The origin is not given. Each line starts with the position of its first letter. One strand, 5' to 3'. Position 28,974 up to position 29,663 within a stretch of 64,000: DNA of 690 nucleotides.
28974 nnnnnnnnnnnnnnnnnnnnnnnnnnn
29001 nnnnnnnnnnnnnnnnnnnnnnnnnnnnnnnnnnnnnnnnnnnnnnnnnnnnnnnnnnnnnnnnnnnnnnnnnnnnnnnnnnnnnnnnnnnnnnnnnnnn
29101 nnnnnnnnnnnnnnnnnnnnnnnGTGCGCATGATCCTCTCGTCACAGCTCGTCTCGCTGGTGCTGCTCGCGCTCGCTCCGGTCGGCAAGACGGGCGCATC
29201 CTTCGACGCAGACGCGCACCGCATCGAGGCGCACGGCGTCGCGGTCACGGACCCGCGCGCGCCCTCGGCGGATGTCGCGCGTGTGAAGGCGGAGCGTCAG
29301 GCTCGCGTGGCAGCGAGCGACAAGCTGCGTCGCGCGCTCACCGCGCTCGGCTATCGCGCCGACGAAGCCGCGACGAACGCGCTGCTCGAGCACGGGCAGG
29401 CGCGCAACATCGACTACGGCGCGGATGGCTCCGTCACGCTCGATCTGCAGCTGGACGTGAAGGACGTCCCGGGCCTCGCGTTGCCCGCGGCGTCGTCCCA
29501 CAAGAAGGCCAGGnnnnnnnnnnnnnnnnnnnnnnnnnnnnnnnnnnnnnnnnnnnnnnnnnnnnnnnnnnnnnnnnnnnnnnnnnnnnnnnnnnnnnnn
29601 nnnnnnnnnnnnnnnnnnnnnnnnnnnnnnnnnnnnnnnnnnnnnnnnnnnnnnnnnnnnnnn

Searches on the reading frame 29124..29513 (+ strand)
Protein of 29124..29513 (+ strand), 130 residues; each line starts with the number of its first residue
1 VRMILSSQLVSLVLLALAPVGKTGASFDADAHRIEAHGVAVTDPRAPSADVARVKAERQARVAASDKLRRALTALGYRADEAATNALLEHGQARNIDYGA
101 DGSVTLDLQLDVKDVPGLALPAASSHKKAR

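Call 3: search_protein_families(library=pfam, max_evalue=1, proteins=[window:29124-29513:+])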
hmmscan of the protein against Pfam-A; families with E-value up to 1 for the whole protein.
seq(130 aa): 1 family
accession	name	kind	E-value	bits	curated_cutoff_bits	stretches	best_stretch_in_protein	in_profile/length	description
PF03923.18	Lipoprotein_16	-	0.044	13.9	25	1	50-87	38-75/159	Uncharacterized lipoprotein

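Call 6: search_protein_families(library=ncbifam, max_evalue=1, proteins=[window:29130-29513:+])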
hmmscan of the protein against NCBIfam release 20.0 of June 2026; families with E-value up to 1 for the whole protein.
seq(128 aa): 1 family
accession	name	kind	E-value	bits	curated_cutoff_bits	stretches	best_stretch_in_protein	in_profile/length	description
NF038312.1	SCO5918_fam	hypoth_equivalog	0.14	12.3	60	1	29-83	26-80/98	SCO5918 family protein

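Call 24: search_protein_families(library=pfam, alignment_id=A2, max_evalue=1)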
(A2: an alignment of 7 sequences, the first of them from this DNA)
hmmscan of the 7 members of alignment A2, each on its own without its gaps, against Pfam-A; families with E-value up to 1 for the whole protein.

A. member 1, seq(128 aa): 2 families
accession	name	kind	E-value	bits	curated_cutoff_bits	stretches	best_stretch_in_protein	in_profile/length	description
PF03923.18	Lipoprotein_16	-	0.043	14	25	1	48-85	38-75/159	Uncharacterized lipoprotein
PF19820.4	DUF6303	-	0.17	12.1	25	1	51-89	29-67/93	Family of unknown function (DUF6303)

B. families by the number of members that match (of 7 scanned): 5 families
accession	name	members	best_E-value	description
PF03923.18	Lipoprotein_16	2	0.043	Uncharacterized lipoprotein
PF22970.2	DUF7028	1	0.071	Domain of unknown function (DUF7028)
PF18932.5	DUF5681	1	0.16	Family of unknown function (DUF5681)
PF19820.4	DUF6303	1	0.17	Family of unknown function (DUF6303)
PF10224.14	DUF2205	1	0.21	Short coiled-coil protein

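Call 34: find_homologous_proteins(query=window:29130-29513:+)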
Query seq(128 aa) (128 aa): 27 proteins with E <= 0.001 among 355 candidates.
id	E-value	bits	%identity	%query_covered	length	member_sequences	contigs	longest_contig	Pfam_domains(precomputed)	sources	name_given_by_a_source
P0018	1.3e-71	256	100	100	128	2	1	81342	-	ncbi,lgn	ncbi:MAG: hypothetical protein ABI321_09180 [Polyangia bacterium]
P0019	3.3e-58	213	85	86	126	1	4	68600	-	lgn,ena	-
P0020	2.5e-54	200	80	98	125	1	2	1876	-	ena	-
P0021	4.0e-52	193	78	98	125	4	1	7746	-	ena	-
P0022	5.3e-36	141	62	86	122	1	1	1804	-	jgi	jgi:hypothetical protein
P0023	1.9e-33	133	65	91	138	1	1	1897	-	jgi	jgi:hypothetical protein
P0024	2.9e-33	132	64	74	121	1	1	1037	-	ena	-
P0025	3.4e-31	126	64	76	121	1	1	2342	-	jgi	-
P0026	2.8e-30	123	62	84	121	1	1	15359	-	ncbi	-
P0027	6.3e-30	122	65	79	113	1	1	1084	-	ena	-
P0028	8.8e-30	121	57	93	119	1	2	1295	-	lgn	-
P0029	2.2e-29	120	56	94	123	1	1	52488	-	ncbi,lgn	-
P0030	4.6e-29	119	58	86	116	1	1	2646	-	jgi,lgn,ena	-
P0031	9.8e-29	118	59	94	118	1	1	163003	-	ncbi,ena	-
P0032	1.0e-28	118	59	83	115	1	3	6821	-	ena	-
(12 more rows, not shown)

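Call 42: predict_structure(alignment_id=A4)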
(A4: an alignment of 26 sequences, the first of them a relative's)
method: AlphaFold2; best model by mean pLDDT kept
length: 128 residues; sequences in the alignment: 26
mean_pLDDT: 75.4   pTM: 0.62
mean pLDDT of the five models: 75.4, 73.3, 73.1, 70.3, 69.7
residues with pLDDT >= 90: 1; 70-90: 91; 50-70: 27; < 50: 9
segments of 3 or more residues with pLDDT < 50: 1-3, 123-128
pLDDT, mean of each block of 10 residues (from residue 1): 50 59 78 86 82 87 87 80 82 84 86 66 47
secondary structure, 60 per line:
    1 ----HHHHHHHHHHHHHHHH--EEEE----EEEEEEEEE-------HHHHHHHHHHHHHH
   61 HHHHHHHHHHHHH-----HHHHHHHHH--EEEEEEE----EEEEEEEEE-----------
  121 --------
elements in order: H5-20 E23-26 E31-39 H47-73 H79-87 E90-96 E101-109

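Call 46: fold_search(model_id=the predicted structure, library=pdb)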
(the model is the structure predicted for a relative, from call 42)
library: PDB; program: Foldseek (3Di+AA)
matches with E <= 10: 125; with E <= 0.001: 0
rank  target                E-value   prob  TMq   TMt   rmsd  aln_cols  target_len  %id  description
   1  9znf_BW               1.1e-01  0.80  0.33  0.45   6.3        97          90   15  Cryo-EM structure of the Methanosarcina acetivorans 70S ribosome in complex with SriA and SriB (released 2026-01-28)
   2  5ok8_B                2.4e-01  0.69  0.39  0.42   4.6        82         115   17  Crystal structure of protein Lpp20 (HP1456) from Helicobacter pylori (released 2017-12-06)
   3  5ok8_A                2.6e-01  0.63  0.36  0.39   4.9        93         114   13  Crystal structure of protein Lpp20 (HP1456) from Helicobacter pylori (released 2017-12-06)
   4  8c0e_D                2.6e-01  0.08  0.20  0.13  10.2       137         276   16  The lipid linked oligosaccharide polymerase Wzy and its regulating co-polymerase Wzz form a complex in vivo and in vit (released 2023-04-19)
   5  8c0e_F                2.9e-01  0.08  0.20  0.13  10.2       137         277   16  The lipid linked oligosaccharide polymerase Wzy and its regulating co-polymerase Wzz form a complex in vivo and in vit (released 2023-04-19)
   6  8c0e_B                3.1e-01  0.08  0.20  0.13  10.2       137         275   16  The lipid linked oligosaccharide polymerase Wzy and its regulating co-polymerase Wzz form a complex in vivo and in vit (released 2023-04-19)
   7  8c0e_A                3.5e-01  0.08  0.20  0.13  10.2       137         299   16  The lipid linked oligosaccharide polymerase Wzy and its regulating co-polymerase Wzz form a complex in vivo and in vit (released 2023-04-19)
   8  9zni_BW               3.8e-01  0.35  0.30  0.41   6.6        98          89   17  Cryo-EM structure of the Methanosarcina acetivorans 70S ribosome in complex with SriC and SriD (released 2026-01-28)
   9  6skf_Aw               4.3e-01  0.38  0.30  0.40   6.8        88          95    9  Cryo-EM Structure of T. kodakarensis 70S ribosome (released 2020-07-29)
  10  9hmf_A                5.2e-01  0.72  0.45  0.53   9.8        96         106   20  Periplasmic scaffold of the Campylobacter jejuni flagellar motor (alpha carbon trace) (released 2024-12-25)
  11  2wbm_B                5.5e-01  0.06  0.18  0.11  17.9       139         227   13  Crystal structure of mthSBDS, the homologue of the Shwachman-Bodian- Diamond syndrome protein in the euriarchaeon Meth (released 2009-06-02)
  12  4kzs                  5.9e-01  0.33  0.35  0.21   4.4        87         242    9  Crystal structure of the secreted protein HP1454 from the human pathogen Helicobacter pylori (released 2014-06-04)
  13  2wbm_A                8.6e-01  0.05  0.18  0.10  19.0       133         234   10  Crystal structure of mthSBDS, the homologue of the Shwachman-Bodian- Diamond syndrome protein in the euriarchaeon Meth (released 2009-06-02)
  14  8xap_A                1.2e+00  0.14  0.24  0.34   4.9        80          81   12  Thermostable and acid-tolerant DNA-binding protein (released 2024-12-11)
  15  8rp1_CCC              1.2e+00  0.06  0.18  0.08   9.7        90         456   14  Aminodeoxychorismate synthase complex from Escherichia coli, with glutamine added (released 2025-01-29)
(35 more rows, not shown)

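Call 66: search_solved_structures(query=A4, max_evalue=5, show_alignments=2)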
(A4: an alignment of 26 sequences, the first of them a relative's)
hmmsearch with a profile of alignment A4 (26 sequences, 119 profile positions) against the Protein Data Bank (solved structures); distinct sequences matched with E-value up to 5: 2.
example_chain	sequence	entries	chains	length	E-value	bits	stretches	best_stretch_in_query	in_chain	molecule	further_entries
9e6q_3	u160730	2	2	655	0.76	13.4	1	29-54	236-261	Putative signal-transduction protein with CBS domains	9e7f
10aw_A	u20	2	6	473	1.1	12.9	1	46-88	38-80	50 kDa outer membrane protein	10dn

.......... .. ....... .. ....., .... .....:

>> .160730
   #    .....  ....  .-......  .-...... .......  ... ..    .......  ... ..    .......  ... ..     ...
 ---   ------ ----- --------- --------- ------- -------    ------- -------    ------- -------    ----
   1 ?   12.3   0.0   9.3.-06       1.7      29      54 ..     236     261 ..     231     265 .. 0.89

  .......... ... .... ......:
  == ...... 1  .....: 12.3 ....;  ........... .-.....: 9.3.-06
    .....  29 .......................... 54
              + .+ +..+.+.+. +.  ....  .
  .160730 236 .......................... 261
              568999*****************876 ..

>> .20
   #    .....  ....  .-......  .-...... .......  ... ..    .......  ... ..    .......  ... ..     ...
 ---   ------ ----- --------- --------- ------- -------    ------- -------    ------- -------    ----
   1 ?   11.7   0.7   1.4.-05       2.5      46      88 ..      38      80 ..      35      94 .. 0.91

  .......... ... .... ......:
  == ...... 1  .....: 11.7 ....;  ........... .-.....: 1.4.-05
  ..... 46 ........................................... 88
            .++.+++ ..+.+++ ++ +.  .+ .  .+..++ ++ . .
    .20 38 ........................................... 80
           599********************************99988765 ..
